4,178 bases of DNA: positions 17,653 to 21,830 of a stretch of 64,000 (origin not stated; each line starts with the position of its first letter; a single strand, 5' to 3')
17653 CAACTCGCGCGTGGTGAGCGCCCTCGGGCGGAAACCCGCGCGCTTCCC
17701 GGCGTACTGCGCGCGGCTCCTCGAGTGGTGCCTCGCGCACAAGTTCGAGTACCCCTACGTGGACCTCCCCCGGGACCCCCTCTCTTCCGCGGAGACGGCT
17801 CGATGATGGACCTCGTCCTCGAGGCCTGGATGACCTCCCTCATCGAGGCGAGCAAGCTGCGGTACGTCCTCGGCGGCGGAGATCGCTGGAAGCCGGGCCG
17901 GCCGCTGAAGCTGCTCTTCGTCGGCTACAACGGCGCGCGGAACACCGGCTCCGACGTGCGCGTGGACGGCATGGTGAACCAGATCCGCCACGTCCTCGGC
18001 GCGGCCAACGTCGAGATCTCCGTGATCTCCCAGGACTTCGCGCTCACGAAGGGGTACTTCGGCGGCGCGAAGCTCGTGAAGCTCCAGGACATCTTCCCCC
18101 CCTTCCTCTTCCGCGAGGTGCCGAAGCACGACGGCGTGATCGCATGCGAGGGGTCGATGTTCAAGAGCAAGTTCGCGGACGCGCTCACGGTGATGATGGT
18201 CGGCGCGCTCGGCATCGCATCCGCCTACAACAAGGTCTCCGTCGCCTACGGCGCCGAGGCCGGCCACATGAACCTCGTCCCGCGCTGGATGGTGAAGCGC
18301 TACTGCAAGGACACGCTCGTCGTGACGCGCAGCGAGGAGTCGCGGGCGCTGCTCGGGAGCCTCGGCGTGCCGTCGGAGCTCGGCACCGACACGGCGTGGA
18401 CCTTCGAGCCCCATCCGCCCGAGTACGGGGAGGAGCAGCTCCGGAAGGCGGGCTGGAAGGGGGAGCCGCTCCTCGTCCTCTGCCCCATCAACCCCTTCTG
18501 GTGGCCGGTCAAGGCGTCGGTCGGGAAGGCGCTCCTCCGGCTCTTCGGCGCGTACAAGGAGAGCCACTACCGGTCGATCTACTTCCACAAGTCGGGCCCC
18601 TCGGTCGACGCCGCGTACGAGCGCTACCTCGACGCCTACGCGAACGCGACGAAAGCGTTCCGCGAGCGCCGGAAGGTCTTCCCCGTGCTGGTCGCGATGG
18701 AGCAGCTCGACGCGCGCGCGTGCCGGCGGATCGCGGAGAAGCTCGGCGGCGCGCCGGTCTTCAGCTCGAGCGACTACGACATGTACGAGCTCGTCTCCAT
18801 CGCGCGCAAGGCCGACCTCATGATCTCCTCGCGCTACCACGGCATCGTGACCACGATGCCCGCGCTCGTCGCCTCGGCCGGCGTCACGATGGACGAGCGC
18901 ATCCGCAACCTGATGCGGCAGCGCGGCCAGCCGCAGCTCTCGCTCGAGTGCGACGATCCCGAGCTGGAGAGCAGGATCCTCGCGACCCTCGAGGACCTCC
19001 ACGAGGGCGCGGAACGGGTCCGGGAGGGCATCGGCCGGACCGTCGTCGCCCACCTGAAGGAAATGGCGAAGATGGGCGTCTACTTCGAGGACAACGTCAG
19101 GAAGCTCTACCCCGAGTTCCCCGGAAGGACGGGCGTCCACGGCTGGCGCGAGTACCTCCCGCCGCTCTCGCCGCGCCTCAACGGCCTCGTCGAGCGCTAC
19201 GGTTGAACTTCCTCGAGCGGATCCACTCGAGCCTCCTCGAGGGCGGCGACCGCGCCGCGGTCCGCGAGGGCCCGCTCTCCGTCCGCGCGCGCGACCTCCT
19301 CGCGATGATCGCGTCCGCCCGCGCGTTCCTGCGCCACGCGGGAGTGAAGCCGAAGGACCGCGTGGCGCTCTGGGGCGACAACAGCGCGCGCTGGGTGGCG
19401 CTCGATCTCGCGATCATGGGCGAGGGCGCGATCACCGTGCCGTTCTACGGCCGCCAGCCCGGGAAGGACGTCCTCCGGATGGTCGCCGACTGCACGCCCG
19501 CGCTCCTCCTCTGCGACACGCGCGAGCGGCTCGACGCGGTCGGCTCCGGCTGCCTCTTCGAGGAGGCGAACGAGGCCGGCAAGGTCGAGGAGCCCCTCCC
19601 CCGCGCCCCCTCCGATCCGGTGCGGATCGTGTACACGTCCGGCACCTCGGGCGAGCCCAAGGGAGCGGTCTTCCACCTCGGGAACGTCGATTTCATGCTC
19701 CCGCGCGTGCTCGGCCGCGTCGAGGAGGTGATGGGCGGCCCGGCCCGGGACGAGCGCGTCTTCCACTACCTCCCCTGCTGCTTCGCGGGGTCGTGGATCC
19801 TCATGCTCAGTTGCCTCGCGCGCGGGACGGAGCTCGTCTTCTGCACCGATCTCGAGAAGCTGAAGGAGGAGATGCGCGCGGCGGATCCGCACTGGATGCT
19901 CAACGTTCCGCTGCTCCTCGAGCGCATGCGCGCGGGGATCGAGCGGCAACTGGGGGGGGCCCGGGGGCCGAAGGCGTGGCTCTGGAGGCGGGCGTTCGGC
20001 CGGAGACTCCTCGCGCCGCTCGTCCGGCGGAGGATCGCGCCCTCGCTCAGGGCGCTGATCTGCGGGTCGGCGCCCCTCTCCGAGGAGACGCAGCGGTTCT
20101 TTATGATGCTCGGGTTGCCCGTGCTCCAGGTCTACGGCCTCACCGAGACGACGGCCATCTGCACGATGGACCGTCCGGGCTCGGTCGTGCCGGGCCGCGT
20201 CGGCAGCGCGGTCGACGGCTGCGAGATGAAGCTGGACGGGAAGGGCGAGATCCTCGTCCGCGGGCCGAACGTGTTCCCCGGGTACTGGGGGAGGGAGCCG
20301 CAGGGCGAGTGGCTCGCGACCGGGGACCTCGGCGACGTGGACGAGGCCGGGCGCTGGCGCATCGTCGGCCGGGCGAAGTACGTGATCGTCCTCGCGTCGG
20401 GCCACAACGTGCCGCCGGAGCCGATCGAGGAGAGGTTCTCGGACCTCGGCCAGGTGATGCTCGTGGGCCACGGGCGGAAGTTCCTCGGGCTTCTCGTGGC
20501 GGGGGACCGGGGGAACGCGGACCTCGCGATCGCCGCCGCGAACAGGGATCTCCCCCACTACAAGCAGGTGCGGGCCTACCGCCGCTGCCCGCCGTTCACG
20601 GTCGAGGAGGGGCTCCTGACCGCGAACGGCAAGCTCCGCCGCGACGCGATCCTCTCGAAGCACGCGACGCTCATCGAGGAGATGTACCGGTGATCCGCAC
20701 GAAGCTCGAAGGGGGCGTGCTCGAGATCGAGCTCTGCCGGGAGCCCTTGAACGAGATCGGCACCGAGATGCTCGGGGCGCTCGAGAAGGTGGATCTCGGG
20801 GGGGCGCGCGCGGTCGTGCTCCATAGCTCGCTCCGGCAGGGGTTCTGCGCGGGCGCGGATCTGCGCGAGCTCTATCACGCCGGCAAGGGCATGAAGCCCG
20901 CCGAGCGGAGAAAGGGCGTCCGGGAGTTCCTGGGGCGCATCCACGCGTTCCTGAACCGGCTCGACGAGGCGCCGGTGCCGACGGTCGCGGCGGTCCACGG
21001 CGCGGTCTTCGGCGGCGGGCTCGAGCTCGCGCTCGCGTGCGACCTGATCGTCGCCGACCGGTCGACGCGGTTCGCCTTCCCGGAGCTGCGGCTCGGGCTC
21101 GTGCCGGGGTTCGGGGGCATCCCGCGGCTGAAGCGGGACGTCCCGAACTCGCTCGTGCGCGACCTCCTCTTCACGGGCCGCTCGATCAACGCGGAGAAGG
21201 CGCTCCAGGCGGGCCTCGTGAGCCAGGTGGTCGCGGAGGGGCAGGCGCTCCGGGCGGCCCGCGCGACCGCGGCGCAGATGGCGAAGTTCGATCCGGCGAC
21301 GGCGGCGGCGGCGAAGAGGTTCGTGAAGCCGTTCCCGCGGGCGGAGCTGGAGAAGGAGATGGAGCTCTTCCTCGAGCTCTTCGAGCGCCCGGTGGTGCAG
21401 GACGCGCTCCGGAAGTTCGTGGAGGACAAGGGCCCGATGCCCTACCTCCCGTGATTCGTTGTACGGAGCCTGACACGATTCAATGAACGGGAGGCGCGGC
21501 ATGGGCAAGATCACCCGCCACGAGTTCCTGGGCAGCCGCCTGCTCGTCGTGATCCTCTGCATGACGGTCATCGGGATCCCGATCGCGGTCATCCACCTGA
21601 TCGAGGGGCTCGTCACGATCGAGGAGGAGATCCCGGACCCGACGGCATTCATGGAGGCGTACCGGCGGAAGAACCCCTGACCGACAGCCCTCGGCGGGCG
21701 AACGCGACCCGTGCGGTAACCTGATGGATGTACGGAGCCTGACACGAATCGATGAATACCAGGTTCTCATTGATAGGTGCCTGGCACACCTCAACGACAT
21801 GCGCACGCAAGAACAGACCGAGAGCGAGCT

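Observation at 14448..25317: Ten-gene translationally coupled lipid operon with dedicated ACP, two acyl-AMP ligases, two fatty-acyl reductases, a lipid kinase and PlsC: candidate ether-lipid / fatty-alcohol lipid pathway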

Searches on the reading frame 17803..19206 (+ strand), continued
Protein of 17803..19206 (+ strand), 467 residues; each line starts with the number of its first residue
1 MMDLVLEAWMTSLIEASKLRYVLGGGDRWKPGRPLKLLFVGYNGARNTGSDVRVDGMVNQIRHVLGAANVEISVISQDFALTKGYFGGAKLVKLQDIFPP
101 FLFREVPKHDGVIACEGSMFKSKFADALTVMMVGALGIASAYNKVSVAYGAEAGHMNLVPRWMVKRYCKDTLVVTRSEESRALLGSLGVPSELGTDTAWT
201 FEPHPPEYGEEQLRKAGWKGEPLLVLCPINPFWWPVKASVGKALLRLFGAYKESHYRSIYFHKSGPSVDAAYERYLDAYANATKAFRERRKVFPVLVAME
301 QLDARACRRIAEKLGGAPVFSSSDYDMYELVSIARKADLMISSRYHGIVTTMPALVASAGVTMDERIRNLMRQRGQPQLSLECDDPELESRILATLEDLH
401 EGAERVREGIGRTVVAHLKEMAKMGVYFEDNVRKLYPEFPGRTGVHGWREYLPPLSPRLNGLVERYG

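Call 108: search_protein_families(library=pfam, proteins=[L020:16857-17336:+, L020:17321-17770:+, L020:17795-18643:+, L064:17267-18004:+, L064:18216-18833:+, L011:15683-17698:+, L011:14581-15441:-, L055:13228-14937:+, L055:15887-17755:+, L052:14176-15165:+], max_evalue=0.001)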
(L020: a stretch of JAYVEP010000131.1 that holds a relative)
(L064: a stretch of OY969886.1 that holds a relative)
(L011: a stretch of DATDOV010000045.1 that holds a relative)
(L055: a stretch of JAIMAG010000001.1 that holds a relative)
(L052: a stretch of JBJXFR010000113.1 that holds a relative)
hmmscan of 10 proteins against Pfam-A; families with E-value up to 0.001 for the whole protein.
L020:16857-17336:+ (159 aa): 0 families

L020:17321-17770:+ (149 aa): 1 family
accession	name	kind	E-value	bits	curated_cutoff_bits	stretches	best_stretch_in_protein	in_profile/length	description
PF07884.19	VKOR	-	6.5e-25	88.3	27.5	1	13-136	2-133/134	Vitamin K epoxide reductase family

L020:17795-18643:+ (282 aa): 1 family
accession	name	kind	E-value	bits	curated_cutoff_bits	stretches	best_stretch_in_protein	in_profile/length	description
PF00756.26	Esterase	-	1.8e-19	70.9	22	1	33-223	1-195/251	Putative esterase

L064:17267-18004:+ (245 aa): 0 families

L064:18216-18833:+ (205 aa): 0 families

L011:15683-17698:+ (671 aa): 7 families
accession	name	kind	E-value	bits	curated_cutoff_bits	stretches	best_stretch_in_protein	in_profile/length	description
PF01134.28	GIDA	-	4.4e-169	563.1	22.1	1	58-447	1-390/391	Glucose inhibited division protein A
PF13932.14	SAM_GIDA_C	-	1.2e-22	79.9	27.1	1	613-665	5-57/57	tRNA modifying enzyme MnmG/GidA C-terminal helical bundle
PF07992.20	Pyr_redox_2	-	8.5e-07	29.1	26.1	1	57-206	1-108/291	Pyridine nucleotide-disulphide oxidoreductase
PF12831.13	FAD_oxidored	-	3.3e-06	27.1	27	1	58-199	1-138/416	FAD dependent oxidoreductase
PF21680.2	GIDA_C_1st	-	8e-05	23.8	24.7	1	511-605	3-96/96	tRNA modifying enzyme MnmG/GidA C-terminal helical domain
PF01262.27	AlaDh_PNT_C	-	0.00068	19.6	23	1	58-91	30-63/214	Alanine dehydrogenase/PNT, C-terminal domain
PF00890.30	FAD_binding_2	-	0.00078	19.2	20.4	0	58-90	1-33/414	FAD binding domain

L011:14581-15441:- (286 aa): 0 families

L055:13228-14937:+ (569 aa): 1 family
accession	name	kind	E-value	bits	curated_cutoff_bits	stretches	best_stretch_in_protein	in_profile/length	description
PF04055.27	Radical_SAM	-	6.5e-12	46.4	29.5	1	233-428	1-166/166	Radical SAM superfamily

L055:15887-17755:+ (622 aa): 8 families
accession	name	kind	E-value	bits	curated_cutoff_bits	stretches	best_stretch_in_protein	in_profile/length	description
PF00132.30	Hexapep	-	7.6e-28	95.5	27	4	505-539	1-35/36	Bacterial transferase hexapeptide (six repeats)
PF12804.13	NTP_transf_3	-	4.6e-22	79.4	27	1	115-240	2-122/160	MobA-like NTP transferase domain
PF00483.29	NTP_transferase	-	1.8e-14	54.3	21.2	1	115-300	3-194/245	Nucleotidyl transferase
PF25084.1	LbH_EIF2B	-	3.3e-13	50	54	1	366-460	11-104/105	EIF2B subunit epsilon LbH domain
PF01128.25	IspD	-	1.7e-08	34.9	27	1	113-239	2-127/221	2-C-methyl-D-erythritol 4-phosphate cytidylyltransferase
PF14602.12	Hexapep_2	-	4.3e-07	30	27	1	505-539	1-33/34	Hexapeptide repeat of succinyl-transferase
PF02348.25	CTP_transf_3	-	2.4e-06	27.9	22.6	1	116-235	4-120/217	Cytidylyltransferase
PF25087.1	GMPPB_C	-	0.00084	19.4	39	0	394-491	10-102/110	GMPPB C-terminal domain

L052:14176-15165:+ (329 aa): 4 families
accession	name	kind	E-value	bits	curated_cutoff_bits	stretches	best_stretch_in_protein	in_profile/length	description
PF08541.16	ACP_syn_III_C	-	7e-34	116.3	26.6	1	238-327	1-90/90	3-Oxoacyl-[acyl-carrier-protein (ACP)] synthase III C terminal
PF08545.16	ACP_syn_III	-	1.9e-28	98.6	24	1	106-186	1-80/80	3-Oxoacyl-[acyl-carrier-protein (ACP)] synthase III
PF00108.29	Thiolase_N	-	7.1e-09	35.9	26.4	1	36-145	8-118/260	Thiolase, N-terminal domain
PF07451.17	SpoVAD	-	0.00039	19.7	22.1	0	28-138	31-132/329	Stage V sporulation protein AD (SpoVAD)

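Call 110: search_protein_families(library=ncbifam, proteins=[L055:13228-14937:+], max_evalue=0.01)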
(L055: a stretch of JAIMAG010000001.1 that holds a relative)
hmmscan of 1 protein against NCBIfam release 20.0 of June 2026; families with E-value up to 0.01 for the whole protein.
L055:13228-14937:+ (569 aa): 13 families
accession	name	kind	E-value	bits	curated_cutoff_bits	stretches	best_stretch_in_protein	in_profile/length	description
TIGR04013.1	B12_SAM_MJ_1487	hypoth_equivalog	3e-20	72.4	251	1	156-460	67-362/382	TIGR04013 family B12-binding domain/radical SAM domain-containing protein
TIGR00089.1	TIGR00089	subfamily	4.3e-14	52.2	251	1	153-334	63-241/429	MiaB/RimO family radical SAM methylthiotransferase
TIGR04014.1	B12_SAM_MJ_0865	equivalog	1.1e-11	44.2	360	1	224-431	156-336/434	methyl-coenzyme M reductase glutamine C-methyltransferase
TIGR01574.1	miaB-methiolase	equivalog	1.2e-09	37.7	355.3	1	143-334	56-248/437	tRNA (N6-isopentenyl adenosine(37)-C2)-methylthiotransferase MiaB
TIGR01579.1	MiaB-like-C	equivalog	7.2e-08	32.1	357.05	1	152-345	59-252/416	tRNA (N(6)-L-threonylcarbamoyladenosine(37)-C(2))-methylthiotransferase MtaB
TIGR01578.1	MiaB-like-B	hypoth_equivalog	7.7e-08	31.5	314.7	1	189-432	96-313/421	tRNA (N(6)-L-threonylcarbamoyladenosine(37)-C(2))-methylthiotransferase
TIGR01125.1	TIGR01125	equivalog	1.1e-06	28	356.95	1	182-291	90-200/432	30S ribosomal protein S12 methylthiotransferase RimO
NF050148.1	rSAM_ApyD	equivalog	5.3e-06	25.1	750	0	358-444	301-380/645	RiPP biosynthesis radical SAM protein ApyD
NF040546.1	rSAM_CUAEP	equivalog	1.5e-05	23.9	500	1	229-282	170-226/468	CUAEP/CCAEP-tail radical SAM (seleno)protein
NF040542.1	rSAM_RCCLKC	equivalog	0.00012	21.4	450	1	227-284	177-237/423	arsinothricin biosynthesis radical SAM protein ArsL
TIGR04479.1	bcpD_PhpK_rSAM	subfamily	0.00029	19.3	600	0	359-430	345-408/504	PhpK family radical SAM P-methyltransferase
TIGR04072.2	rSAM_ladder_B12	equivalog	0.0025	16.5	360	0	158-277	98-231/443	lipid biosynthesis B12-binding/radical SAM protein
TIGR02026.1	BchE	equivalog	0.0039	16.1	481.35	0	151-199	85-133/497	magnesium-protoporphyrin IX monomethyl ester anaerobic oxidative cyclase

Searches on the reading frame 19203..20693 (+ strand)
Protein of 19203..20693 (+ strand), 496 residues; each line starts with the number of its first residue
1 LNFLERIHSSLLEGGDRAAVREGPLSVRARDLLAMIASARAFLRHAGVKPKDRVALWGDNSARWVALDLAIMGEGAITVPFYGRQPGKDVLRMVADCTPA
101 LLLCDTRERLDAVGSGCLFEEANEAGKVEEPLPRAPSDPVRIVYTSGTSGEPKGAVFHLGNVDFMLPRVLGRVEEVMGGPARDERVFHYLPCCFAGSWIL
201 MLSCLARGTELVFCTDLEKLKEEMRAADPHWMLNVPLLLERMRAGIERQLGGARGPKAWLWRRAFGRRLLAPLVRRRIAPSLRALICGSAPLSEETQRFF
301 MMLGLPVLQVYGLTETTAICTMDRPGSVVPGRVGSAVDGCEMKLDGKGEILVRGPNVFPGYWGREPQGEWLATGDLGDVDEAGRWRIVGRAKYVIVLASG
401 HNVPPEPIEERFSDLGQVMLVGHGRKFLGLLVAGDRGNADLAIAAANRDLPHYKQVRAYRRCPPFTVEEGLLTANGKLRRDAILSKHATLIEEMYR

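Call 6: search_protein_families(library=pfam, proteins=[window:19203-20693:+], max_evalue=0.01)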
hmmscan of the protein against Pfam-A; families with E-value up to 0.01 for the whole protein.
window:19203-20693:+ (496 aa): 2 families
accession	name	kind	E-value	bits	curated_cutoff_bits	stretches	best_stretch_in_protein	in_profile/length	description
PF00501.34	AMP-binding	-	8e-56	189.9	29.9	1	16-362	10-384/384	AMP-binding enzyme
PF23562.2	AMP-binding_C_3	-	8.9e-07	29.8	20.8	1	394-496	3-121/124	AMP-binding enzyme C-terminal domain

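Call 7: search_protein_families(library=ncbifam, proteins=[window:19203-20693:+], max_evalue=0.001)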
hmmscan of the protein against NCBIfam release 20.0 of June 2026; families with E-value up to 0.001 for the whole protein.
window:19203-20693:+ (496 aa): 86 families (the best 25 are shown)
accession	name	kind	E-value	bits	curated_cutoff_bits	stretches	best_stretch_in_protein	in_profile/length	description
NF005702.0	PRK07514.1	subfamily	6.5e-40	136.9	558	2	268-418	257-426/506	malonyl-CoA synthase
NF004837.0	PRK06187.1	subfamily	5.3e-39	133.9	476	3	277-418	283-448/531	long-chain-fatty-acid--CoA ligase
NF005801.1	PRK07656.1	equivalog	2.6e-37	128.6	657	2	280-419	279-433/500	FadD3 family acyl-CoA ligase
NF038343.1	ligase_FadD11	exception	6.8e-36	123.8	950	2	271-433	318-491/585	fatty acid--CoA ligase FadD11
NF006572.0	PRK09088.1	equivalog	4.8e-29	101.4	696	2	32-159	34-162/491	acyl-CoA synthetase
NF005714.0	PRK07529.1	subfamily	3.8e-28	98.2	632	1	280-421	338-504/640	acyl-CoA synthetase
TIGR01733.1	AA-adenyl-dom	subfamily_domain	1.5e-27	96.4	317.4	1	41-411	15-397/409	amino acid adenylation domain-containing protein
NF004114.0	PRK05605.1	equivalog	7.4e-26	90.6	766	2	282-418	340-495/575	long-chain-fatty-acid--CoA ligase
TIGR01923.1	menE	equivalog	8.5e-26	90.8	330.15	2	280-416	224-372/442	o-succinylbenzoate--CoA ligase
NF002966.0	PRK03640.1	equivalog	4.1e-25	88.3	556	2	268-419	242-409/483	o-succinylbenzoate--CoA ligase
NF005307.0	PRK06839.1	equivalog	1.3e-24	86.7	748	2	281-419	265-420/496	o-succinylbenzoate--CoA ligase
NF052580.1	Str24CoAsynCasG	equivalog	2e-24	85.9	750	2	35-161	75-212/548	steroid-24-oyl-CoA synthetase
NF052269.1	Staph_lig_FadD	equivalog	3.1e-24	85.2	650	2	281-418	266-419/499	long-chain-fatty-acid--CoA ligase FadD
NF005858.0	PRK07787.1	subfamily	6.4e-24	84.2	575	1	16-410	16-392/471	acyl-CoA synthetase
NF005676.0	PRK07470.1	equivalog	2.6e-23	82.4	774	1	274-418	287-455/544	acyl-CoA synthetase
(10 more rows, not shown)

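Call 42: search_solved_structures(query=window:19203-20693:+, max_evalue=1e-10)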
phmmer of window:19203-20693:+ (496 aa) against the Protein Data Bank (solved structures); distinct sequences matched with E-value up to 1e-10: 27.
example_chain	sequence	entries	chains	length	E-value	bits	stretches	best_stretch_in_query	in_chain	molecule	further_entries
8wev_A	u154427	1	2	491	5.9e-25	91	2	275-411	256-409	Feruloyl-CoA Synthetase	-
8weu_A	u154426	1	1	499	6.3e-25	90.9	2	275-411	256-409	Fatty-acyl-CoA synthase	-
4gxr_A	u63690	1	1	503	1.5e-24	89.7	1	266-413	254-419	Malonyl CoA synthetase, Benzoate-CoA ligase Chimeric protein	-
4gxq_A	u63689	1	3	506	1.5e-24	89.7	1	266-413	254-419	Malonyl CoA synthetase, Benzoate-CoA ligase Chimeric protein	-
4fuq_A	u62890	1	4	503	1.7e-24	89.5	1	265-414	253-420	Malonyl CoA synthetase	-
4fut_A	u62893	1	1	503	1.7e-24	89.5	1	265-414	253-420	Malonyl CoA synthetase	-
6mfy_A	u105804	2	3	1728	3.4e-19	72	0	38-161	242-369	Linear gramicidin synthase subunit A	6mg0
9be4_A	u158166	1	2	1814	3.9e-19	71.8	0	38-161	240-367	Linear gramicidin synthase subunit A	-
9be3_A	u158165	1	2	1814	3.9e-19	71.8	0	38-161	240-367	Linear gramicidin synthase subunit A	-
9meh_A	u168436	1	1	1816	3.9e-19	71.8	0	38-161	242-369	Linear gramicidin synthase subunit A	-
6mfz_A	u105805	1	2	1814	3.9e-19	71.8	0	38-161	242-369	Linear gramicidin synthase subunit A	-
5msc_A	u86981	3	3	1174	6.7e-18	67.8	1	132-495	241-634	Carboxylic acid reductase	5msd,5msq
5x8f_A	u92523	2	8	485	4.9e-15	58.3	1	276-410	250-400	2-succinylbenzoate--CoA ligase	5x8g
5buq_A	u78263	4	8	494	5.3e-15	58.2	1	276-410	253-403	2-succinylbenzoate--CoA ligase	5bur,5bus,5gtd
3nyq_A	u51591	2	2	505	6.9e-14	54.5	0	278-412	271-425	Malonyl-CoA Ligase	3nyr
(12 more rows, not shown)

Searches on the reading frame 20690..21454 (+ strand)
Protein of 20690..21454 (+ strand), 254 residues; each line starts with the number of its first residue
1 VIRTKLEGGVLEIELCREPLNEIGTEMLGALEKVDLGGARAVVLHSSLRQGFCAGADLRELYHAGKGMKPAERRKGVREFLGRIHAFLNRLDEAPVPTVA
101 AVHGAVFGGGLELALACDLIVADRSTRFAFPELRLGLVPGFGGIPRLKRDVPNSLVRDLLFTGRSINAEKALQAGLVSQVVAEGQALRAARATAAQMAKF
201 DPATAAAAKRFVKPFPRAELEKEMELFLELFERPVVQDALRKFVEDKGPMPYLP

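Call 6: search_protein_families(library=pfam, proteins=[window:20690-21454:+], max_evalue=0.01)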
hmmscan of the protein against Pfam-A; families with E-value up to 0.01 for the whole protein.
window:20690-21454:+ (254 aa): 2 families
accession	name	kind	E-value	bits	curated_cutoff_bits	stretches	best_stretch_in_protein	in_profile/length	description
PF00378.25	ECH_1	-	1.5e-45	156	27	1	9-246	5-243/251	Enoyl-CoA hydratase/isomerase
PF16113.10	ECH_2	-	6.4e-28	98.6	27.2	1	38-244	35-239/335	Enoyl-CoA hydratase/isomerase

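Call 7: search_protein_families(library=ncbifam, proteins=[window:20690-21454:+], max_evalue=0.001)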
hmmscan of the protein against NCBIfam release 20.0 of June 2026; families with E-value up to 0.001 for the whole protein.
window:20690-21454:+ (254 aa): 72 families (the best 25 are shown)
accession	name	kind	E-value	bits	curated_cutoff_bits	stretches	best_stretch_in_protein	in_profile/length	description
NF051848.1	EnCoAHydtEchA19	equivalog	4.1e-40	138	400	1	25-216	30-216/258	enoyl-CoA hydratase EchA19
NF046063.1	oxepin_alt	equivalog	4.9e-40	137.6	300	1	37-232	43-232/254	oxepin-CoA hydrolase, alternative type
NF005803.0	PRK07658.1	equivalog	7.5e-38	130.4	313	1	4-249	6-252/257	enoyl-CoA hydratase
NF006566.0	PRK09076.1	subfamily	1.7e-35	122.9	286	1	38-249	48-255/260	enoyl-CoA hydratase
NF006007.0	PRK08138.1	subfamily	2.1e-35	122.4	355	1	39-224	53-227/261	enoyl-CoA hydratase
NF007239.0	PRK09674.1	equivalog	8.4e-35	120.5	371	1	21-215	30-214/257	2,3-dehydroadipyl-CoA hydratase PaaF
NF005700.0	PRK07511.1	subfamily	1.8e-34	119.6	274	1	38-227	47-230/260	enoyl-CoA hydratase family protein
NF006100.0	PRK08252.1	subfamily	1.9e-34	119.4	282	1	22-227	30-227/254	crotonase/enoyl-CoA hydratase family protein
NF006013.0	PRK08150.1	subfamily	2.3e-34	118.9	232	1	23-235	30-234/259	crotonase/enoyl-CoA hydratase family protein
NF004840.0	PRK06190.1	equivalog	3.5e-34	118.6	253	1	26-222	35-223/260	enoyl-CoA hydratase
NF006699.0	PRK09245.1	subfamily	1.1e-33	116.7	354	1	39-226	49-234/266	crotonase/enoyl-CoA hydratase family protein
NF042430.2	EnCoAhydt_DpgD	equivalog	1.7e-33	116.2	400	1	39-222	42-222/258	enoyl-CoA-hydratase DpgD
NF005802.0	PRK07657.1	equivalog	6.2e-33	114.4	363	1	38-225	48-227/260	enoyl-CoA hydratase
NF004634.0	PRK05980.1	equivalog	1.4e-32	113.1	375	1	27-208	35-213/263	crotonase/enoyl-CoA hydratase family protein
NF005699.0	PRK07509.1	equivalog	2e-32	112.9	249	1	3-217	7-223/267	crotonase/enoyl-CoA hydratase family protein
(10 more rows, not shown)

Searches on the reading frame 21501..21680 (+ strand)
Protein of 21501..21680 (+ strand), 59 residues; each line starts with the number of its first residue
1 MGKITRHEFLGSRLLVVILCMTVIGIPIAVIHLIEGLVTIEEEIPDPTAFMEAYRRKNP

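Call 6: search_protein_families(library=pfam, proteins=[window:21501-21680:+], max_evalue=0.01)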
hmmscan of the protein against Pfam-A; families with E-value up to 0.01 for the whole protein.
window:21501-21680:+ (59 aa): 0 families

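Call 7: search_protein_families(library=ncbifam, proteins=[window:21501-21680:+], max_evalue=0.001)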
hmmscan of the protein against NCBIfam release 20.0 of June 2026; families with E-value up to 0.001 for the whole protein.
window:21501-21680:+ (59 aa): 0 families
